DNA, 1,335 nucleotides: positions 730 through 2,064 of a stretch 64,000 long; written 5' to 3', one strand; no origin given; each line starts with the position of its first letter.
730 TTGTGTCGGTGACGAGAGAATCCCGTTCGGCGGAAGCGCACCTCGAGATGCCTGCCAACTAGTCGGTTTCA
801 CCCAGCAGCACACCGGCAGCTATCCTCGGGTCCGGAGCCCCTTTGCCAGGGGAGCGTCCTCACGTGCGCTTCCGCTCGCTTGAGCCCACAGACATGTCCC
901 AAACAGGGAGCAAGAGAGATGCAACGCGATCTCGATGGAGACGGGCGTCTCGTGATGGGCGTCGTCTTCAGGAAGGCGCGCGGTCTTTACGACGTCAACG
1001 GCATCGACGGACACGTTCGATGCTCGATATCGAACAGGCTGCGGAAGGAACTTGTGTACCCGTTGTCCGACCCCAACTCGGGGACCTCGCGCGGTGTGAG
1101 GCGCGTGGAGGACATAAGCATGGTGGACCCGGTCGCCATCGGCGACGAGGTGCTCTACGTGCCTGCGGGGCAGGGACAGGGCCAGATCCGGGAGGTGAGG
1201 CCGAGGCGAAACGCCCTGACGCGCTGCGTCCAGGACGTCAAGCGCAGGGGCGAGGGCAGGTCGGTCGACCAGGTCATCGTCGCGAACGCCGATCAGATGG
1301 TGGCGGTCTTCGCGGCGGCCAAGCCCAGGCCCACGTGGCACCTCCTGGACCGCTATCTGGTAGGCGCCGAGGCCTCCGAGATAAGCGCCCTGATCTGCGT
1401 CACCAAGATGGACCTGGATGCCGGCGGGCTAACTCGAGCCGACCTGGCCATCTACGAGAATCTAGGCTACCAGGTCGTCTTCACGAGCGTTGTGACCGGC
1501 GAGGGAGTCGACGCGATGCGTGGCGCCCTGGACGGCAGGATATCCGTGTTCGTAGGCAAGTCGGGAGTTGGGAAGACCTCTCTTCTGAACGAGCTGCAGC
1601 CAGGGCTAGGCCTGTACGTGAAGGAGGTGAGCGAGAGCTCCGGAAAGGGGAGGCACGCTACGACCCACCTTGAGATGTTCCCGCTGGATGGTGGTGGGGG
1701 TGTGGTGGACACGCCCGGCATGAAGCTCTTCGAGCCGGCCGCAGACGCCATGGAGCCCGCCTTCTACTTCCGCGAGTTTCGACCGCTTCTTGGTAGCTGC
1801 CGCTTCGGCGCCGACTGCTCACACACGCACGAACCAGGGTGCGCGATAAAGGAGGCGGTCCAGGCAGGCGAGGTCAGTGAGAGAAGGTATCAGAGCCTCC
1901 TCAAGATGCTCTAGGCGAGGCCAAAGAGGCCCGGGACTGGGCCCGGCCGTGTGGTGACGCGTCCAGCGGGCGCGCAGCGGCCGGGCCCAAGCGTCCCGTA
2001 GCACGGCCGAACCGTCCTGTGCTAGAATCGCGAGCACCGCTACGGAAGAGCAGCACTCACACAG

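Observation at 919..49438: Two rsgA (YjeQ) paralogues in one 64-kb window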

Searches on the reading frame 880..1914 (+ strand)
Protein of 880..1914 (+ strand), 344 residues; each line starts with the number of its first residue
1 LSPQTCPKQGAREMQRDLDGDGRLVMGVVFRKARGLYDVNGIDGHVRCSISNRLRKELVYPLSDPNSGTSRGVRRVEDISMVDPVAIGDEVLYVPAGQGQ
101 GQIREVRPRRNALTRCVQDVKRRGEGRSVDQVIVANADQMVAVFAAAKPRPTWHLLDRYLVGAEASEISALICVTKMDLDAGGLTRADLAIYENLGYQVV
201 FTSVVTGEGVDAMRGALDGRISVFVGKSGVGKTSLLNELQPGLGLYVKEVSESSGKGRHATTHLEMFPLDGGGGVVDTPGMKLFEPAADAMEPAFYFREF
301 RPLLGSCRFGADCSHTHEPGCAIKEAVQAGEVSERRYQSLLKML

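Call 3: search_protein_families(library=pfam, proteins=[window:880-1914:+])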
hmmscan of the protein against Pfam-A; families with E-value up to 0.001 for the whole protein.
window:880-1914:+ (344 aa): 2 families
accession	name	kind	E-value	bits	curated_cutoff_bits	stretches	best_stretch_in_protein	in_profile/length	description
PF03193.22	RsgA_GTPase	-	8.6e-50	169.4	30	1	108-285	3-172/174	RsgA GTPase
PF01926.29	MMR_HSR1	-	0.00034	21.1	21.9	1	223-282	3-58/113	50S ribosome-binding GTPase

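Call 4: search_protein_families(library=ncbifam, proteins=[window:880-1914:+])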
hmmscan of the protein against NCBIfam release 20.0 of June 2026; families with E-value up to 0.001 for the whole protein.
window:880-1914:+ (344 aa): 6 families
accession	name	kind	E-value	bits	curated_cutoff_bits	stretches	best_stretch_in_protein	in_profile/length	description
TIGR00157.1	TIGR00157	equivalog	4.6e-65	219.6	100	1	87-343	3-245/247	ribosome small subunit-dependent GTPase A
NF008931.0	PRK12288.1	equivalog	3.6e-61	207.1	360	1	81-343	69-329/347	small ribosomal subunit biogenesis GTPase RsgA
NF008932.0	PRK12289.1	equivalog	6.7e-48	163.6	483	1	85-326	59-287/363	small ribosomal subunit biogenesis GTPase RsgA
TIGR03597.1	GTPase_YqeH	equivalog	5.6e-05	22.5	297.4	1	198-289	130-223/361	ribosome biogenesis GTPase YqeH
TIGR03598.1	GTPase_YsxC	equivalog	0.00045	19.9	124.45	0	223-280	22-73/186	ribosome biogenesis GTP-binding protein YihA/YsxC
TIGR00231.1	small_GTP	domain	0.00046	20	42.5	0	223-286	7-68/164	GTP-binding protein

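Call 8: find_homologous_proteins(query=window:919-1914:+)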
Query window:919-1914:+ (331 aa): 2997 proteins with E <= 0.001 among 7769 candidates; the best 120 are listed.
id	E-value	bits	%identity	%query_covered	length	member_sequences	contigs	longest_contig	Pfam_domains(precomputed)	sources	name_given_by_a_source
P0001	7.6e-218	740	100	100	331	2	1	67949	PF03193.23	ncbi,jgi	jgi:ribosome biogenesis GTPase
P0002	1.7e-176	604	83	97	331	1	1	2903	PF02421.25,PF03193.23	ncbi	-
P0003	9.5e-167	572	78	100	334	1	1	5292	PF02421.25,PF03193.23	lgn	-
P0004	6.5e-162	556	76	100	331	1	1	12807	PF02421.25,PF03193.23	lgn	-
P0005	7.2e-162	556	75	100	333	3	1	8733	PF02421.25,PF03193.23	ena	-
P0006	6.0e-158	543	74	100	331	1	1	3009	PF03193.23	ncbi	-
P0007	3.8e-157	541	74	100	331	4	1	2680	PF02421.25,PF03193.23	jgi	-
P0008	1.5e-155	535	74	100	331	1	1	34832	PF02421.25,PF03193.23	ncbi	ncbi:MAG: ribosome small subunit-dependent GTPase A [Candidatus Eisenbacteria bacterium]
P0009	2.5e-144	498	68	100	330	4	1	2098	PF03193.23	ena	-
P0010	2.9e-144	498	68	100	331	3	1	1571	PF03193.23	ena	-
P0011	2.3e-143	495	80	83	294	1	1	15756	PF03193.23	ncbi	-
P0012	6.7e-142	490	67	100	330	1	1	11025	PF03193.23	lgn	-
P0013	1.5e-141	489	67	100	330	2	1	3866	PF03193.23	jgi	jgi:ribosome biogenesis GTPase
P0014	2.6e-140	485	66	99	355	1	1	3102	PF03193.23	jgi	jgi:ribosome biogenesis GTPase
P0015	6.1e-139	481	67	96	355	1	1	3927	PF03193.23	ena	-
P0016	1.0e-138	480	66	98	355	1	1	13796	PF03193.23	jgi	jgi:ribosome biogenesis GTPase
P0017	1.8e-138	479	67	96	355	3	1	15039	PF01926.30,PF03193.23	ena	-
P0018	5.1e-138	478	66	98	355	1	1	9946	PF03193.23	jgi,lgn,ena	-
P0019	5.7e-137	474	65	98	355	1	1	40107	PF03193.23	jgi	jgi:ribosome biogenesis GTPase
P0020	9.6e-137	473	67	97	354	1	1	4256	PF02421.25,PF03193.23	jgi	jgi:ribosome biogenesis GTPase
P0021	3.1e-136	472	67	96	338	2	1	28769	PF03193.23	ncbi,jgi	-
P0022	5.6e-136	471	66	96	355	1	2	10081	PF03193.23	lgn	-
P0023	8.0e-136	470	68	96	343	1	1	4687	PF03193.23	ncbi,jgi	-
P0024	8.8e-135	467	66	98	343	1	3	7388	PF02421.25,PF03193.23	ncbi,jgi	-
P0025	2.7e-134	465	66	98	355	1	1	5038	PF03193.23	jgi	jgi:ribosome biogenesis GTPase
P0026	5.4e-134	464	64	99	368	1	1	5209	PF03193.23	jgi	jgi:ribosome biogenesis GTPase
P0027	2.0e-133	463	67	97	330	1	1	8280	PF03193.23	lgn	-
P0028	6.1e-133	461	65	100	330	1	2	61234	PF03193.23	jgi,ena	-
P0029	1.1e-132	460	68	90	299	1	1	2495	PF03193.23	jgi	jgi:ribosome biogenesis GTPase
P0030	1.4e-132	460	66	96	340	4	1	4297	PF02421.25,PF03193.23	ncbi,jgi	-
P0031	2.6e-126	439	60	99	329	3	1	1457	PF01926.30,PF03193.23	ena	-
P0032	6.3e-126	438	62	100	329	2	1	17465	PF03193.23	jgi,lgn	jgi:ribosome biogenesis GTPase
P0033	9.8e-122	424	61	98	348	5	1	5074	PF03193.23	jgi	-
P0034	4.7e-118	412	65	86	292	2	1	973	PF03193.23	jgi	jgi:ribosome biogenesis GTPase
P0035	1.8e-112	394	58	100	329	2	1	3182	PF03193.23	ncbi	ncbi:MAG TPA: ribosome small subunit-dependent GTPase A [Anaerolineales bacterium]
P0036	1.2e-108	381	57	100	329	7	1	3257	PF01926.30,PF03193.23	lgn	-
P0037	1.6e-108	381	57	96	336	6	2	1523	PF02421.25,PF00009.34,PF03193.23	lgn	-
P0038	9.7e-108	378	57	96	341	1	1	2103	PF02421.25,PF00009.34,PF03193.23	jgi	jgi:ribosome biogenesis GTPase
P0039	2.6e-107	377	56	98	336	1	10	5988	PF01926.30,PF03193.23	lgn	-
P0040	8.5e-107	375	58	96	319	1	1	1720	PF03193.23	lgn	-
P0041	5.7e-106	372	57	96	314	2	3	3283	PF01926.30,PF02421.25,PF03193.23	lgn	-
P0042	1.6e-105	371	56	98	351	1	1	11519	PF03193.23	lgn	-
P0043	1.8e-105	371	56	99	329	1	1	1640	PF03193.23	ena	-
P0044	2.4e-105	370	55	99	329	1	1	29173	PF03193.23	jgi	jgi:ribosome biogenesis GTPase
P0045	2.7e-105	370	54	96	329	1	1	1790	PF02421.25,PF03193.23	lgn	-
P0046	2.8e-105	370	56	99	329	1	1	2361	PF02421.25,PF03193.23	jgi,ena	-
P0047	4.2e-105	370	56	96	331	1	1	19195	PF02421.25,PF03193.23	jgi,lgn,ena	-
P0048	8.2e-105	369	55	96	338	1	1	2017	PF01926.30,PF02421.25,PF03193.23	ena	-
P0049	2.5e-104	367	57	96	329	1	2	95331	PF01926.30,PF02421.25,PF03193.23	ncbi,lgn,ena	-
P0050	3.7e-104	366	54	98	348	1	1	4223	PF01926.30,PF02421.25,PF03193.23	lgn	-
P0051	4.1e-104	366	56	96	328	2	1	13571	PF01926.30,PF03193.23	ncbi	-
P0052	4.4e-104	366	54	98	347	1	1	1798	PF02421.25,PF03193.23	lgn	-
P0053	5.0e-104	366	56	97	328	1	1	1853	PF01926.30,PF02421.25,PF03193.23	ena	-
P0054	5.3e-104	366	56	96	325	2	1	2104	PF01926.30,PF03193.23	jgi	jgi:ribosome biogenesis GTPase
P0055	6.5e-104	366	56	99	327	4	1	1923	PF03193.23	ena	-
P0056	6.6e-104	366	57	96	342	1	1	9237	PF03193.23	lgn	-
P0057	7.3e-104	365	58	98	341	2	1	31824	PF03193.23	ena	-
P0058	8.1e-104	365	58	96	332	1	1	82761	PF01926.30,PF03193.23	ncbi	-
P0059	9.1e-104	365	58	96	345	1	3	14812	PF03193.23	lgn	-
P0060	9.9e-104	365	57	97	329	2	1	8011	PF01926.30,PF02421.25,PF03193.23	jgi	-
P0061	1.2e-103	365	54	96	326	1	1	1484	PF03193.23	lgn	-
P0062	1.4e-103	365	57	96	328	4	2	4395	PF03193.23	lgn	-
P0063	1.4e-103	364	54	96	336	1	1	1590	PF01926.30,PF02421.25,PF03193.23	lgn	-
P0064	1.5e-103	364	55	96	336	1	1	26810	PF03193.23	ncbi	ncbi:MAG: ribosome small subunit-dependent GTPase A [Anaerolineae bacterium]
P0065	2.3e-103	364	56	97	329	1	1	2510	PF01926.30,PF02421.25,PF03193.23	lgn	-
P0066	2.7e-103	364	57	96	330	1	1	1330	PF02421.25,PF03193.23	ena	-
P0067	3.9e-103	363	56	96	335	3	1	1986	PF03193.23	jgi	jgi:ribosome biogenesis GTPase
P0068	4.4e-103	363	55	97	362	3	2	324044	PF01926.30,PF02421.25,PF03193.23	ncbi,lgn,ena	-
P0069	7.7e-103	362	54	96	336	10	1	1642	PF01926.30,PF02421.25,PF03193.23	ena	-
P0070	8.6e-103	362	57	96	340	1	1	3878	PF01926.30,PF03193.23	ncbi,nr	ncbi:MAG: ribosome small subunit-dependent GTPase A [Anaerolineae bacterium]|nr:ribosome small subun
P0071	1.2e-102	361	55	100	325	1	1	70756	PF01926.30,PF03193.23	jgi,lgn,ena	-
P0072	1.2e-102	361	54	98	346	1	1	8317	PF03193.23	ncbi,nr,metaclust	ncbi:MAG: ribosome small subunit-dependent GTPase A [Chloroflexi bacterium RBG_13_50_21]|nr:MAG: rib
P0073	1.3e-102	361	55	98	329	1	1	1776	PF03193.23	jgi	jgi:ribosome biogenesis GTPase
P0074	1.5e-102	361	54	98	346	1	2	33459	PF03193.23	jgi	jgi:ribosome biogenesis GTPase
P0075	1.7e-102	361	55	96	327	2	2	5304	PF01926.30,PF02421.25,PF03193.23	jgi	jgi:ribosome biogenesis GTPase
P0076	2.0e-102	361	54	98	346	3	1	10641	PF03193.23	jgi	jgi:ribosome biogenesis GTPase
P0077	2.1e-102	361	54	98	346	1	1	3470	PF03193.23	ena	-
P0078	2.5e-102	360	55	98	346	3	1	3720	PF03193.23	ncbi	-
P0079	2.5e-102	360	56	96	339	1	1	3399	PF03193.23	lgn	-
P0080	2.9e-102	360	54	98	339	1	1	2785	PF03193.23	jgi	jgi:ribosome biogenesis GTPase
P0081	4.7e-102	359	56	96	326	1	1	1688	PF01926.30,PF02421.25,PF03193.23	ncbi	-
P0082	4.9e-102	359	55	96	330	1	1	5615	PF02421.25,PF03193.23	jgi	jgi:ribosome biogenesis GTPase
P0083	5.3e-102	359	54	98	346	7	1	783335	PF03193.23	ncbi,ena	-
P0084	5.7e-102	359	57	96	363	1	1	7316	PF03193.23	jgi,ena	-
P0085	6.1e-102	359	54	98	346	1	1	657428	PF03193.23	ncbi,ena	-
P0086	6.3e-102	359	53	100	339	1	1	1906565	PF01926.30,PF03193.23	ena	-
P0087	6.5e-102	359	54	98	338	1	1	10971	PF03193.23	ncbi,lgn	-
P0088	7.0e-102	359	55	98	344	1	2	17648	PF01926.30,PF02421.25,PF03193.23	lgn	-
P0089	7.8e-102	359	54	96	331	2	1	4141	PF01926.30,PF02421.25,PF03193.23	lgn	-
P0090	9.8e-102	358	54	98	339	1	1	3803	PF03193.23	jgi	jgi:ribosome biogenesis GTPase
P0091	1.0e-101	358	53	100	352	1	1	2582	PF03193.23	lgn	-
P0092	1.0e-101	358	54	96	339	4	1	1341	PF03193.23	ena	-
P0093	1.1e-101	358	53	100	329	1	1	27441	PF01926.30,PF02421.25,PF03193.23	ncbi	-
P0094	1.2e-101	358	56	96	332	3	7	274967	PF01926.30,PF03193.23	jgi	jgi:ribosome biogenesis GTPase / thiamine phosphate phosphatase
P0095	1.2e-101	358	52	98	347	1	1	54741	PF01926.30,PF02421.25,PF03193.23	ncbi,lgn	ncbi:MAG: ribosome small subunit-dependent GTPase A [Chloroflexota bacterium]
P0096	1.3e-101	358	55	96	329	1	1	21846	PF01926.30,PF02421.25,PF03193.23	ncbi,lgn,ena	-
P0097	1.3e-101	358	54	98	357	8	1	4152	PF03193.23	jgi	jgi:ribosome biogenesis GTPase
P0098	1.3e-101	358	55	96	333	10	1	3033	PF01926.30,PF03193.23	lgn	-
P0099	1.3e-101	358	54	98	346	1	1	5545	PF03193.23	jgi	jgi:ribosome biogenesis GTPase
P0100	1.3e-101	358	57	96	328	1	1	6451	PF03193.23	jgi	jgi:ribosome biogenesis GTPase / thiamine phosphate phosphatase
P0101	1.4e-101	358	56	97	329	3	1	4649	PF03193.23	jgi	jgi:ribosome biogenesis GTPase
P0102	1.5e-101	358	53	98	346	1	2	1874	PF03193.23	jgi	jgi:ribosome biogenesis GTPase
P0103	1.5e-101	358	54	96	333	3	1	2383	PF01926.30,PF02421.25,PF03193.23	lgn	-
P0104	1.8e-101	358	55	96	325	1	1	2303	PF03193.23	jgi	jgi:ribosome biogenesis GTPase / thiamine phosphate phosphatase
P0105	1.9e-101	357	54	97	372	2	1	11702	PF01926.30,PF03193.23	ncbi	-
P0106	2.0e-101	357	53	96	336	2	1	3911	PF02421.25,PF03193.23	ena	-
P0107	2.1e-101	357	56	96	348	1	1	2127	PF02421.25,PF03193.23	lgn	-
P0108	2.1e-101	357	53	99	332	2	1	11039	PF03193.23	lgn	-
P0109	2.3e-101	357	55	98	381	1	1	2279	PF03193.23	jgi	jgi:ribosome biogenesis GTPase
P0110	2.7e-101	357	54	96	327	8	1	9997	PF03193.23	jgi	-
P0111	2.8e-101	357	56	96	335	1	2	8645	PF01926.30,PF02421.25,PF03193.23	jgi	jgi:ribosome biogenesis GTPase / thiamine phosphate phosphatase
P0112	2.9e-101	357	55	97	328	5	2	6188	PF02421.25,PF03193.23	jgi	jgi:ribosome biogenesis GTPase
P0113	3.2e-101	357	55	96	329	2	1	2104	PF01926.30,PF02421.25,PF03193.23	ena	-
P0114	3.4e-101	357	53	96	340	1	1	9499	PF01926.30,PF03193.23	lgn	-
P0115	3.8e-101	356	54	97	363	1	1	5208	PF02421.25,PF03193.23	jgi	jgi:ribosome biogenesis GTPase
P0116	4.0e-101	356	55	96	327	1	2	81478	PF03193.23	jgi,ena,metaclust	metaclust:\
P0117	4.3e-101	356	54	96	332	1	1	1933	PF02421.25,PF03193.23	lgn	-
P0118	4.5e-101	356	56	97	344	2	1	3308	PF02421.25,PF03193.23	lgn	-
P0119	4.9e-101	356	53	96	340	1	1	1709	PF01926.30,PF02421.25,PF03193.23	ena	-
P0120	5.1e-101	356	54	98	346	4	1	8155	PF03193.23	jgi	jgi:ribosome biogenesis GTPase / thiamine phosphate phosphatase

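Call 10: list_cluster_members(proteins=[P0001, P0121, P0002, P0122, P0008, P0126, P0006, P0011, P0129, P0133])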
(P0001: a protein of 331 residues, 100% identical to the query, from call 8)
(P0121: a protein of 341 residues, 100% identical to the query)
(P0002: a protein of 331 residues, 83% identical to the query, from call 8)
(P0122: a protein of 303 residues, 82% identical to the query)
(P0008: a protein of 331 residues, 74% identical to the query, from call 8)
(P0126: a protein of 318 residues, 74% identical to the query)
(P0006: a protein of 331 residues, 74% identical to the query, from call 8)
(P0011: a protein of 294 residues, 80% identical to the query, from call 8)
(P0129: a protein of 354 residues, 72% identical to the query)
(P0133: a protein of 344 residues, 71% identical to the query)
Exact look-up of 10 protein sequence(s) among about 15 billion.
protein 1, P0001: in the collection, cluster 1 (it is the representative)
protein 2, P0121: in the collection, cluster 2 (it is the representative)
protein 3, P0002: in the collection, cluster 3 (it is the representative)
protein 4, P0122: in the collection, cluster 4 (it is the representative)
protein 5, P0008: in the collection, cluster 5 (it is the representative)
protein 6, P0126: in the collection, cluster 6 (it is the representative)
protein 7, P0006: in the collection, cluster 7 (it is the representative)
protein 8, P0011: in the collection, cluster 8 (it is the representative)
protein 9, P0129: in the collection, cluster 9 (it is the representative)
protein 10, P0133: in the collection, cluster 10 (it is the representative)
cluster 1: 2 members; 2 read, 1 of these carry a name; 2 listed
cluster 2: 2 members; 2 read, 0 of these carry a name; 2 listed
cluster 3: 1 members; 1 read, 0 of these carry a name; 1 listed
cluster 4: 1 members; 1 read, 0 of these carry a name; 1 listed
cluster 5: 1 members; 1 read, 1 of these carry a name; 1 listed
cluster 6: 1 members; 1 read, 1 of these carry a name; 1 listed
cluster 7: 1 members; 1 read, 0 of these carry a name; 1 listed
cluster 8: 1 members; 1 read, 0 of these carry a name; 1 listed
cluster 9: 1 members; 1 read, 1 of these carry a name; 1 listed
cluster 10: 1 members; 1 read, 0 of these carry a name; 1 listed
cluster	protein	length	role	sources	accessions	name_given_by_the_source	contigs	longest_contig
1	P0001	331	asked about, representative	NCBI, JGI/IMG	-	ribosome biogenesis GTPase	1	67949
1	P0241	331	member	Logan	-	-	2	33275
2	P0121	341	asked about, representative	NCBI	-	-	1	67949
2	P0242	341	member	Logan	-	-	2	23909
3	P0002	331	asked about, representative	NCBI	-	-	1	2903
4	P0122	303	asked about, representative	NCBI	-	-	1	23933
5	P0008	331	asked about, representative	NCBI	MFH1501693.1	MAG: ribosome small subunit-dependent GTPase A [Candidatus Eisenbacteria bacterium]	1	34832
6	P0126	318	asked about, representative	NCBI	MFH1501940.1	MAG: ribosome small subunit-dependent GTPase A [Candidatus Eisenbacteria bacterium]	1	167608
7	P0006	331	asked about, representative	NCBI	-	-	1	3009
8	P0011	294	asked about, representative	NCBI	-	-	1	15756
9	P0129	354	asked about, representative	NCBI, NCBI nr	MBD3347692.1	MAG: ribosome small subunit-dependent GTPase A [Candidatus Eisenbacteria bacterium] | ribosome small subunit-dependent GTPase A [Candidatus Eisenbacteria bacterium]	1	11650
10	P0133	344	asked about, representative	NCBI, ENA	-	-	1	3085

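Call 11: find_encoding_contigs(protein=P0001, flank=3000, max_places=3)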
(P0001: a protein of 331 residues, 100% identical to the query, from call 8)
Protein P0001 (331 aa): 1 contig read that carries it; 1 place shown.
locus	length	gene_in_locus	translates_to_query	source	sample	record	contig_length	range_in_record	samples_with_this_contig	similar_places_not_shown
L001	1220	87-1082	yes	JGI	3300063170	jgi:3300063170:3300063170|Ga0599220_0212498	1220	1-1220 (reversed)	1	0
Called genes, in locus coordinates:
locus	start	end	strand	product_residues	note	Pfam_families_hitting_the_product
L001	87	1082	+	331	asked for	PF03193:RsgA_GTPase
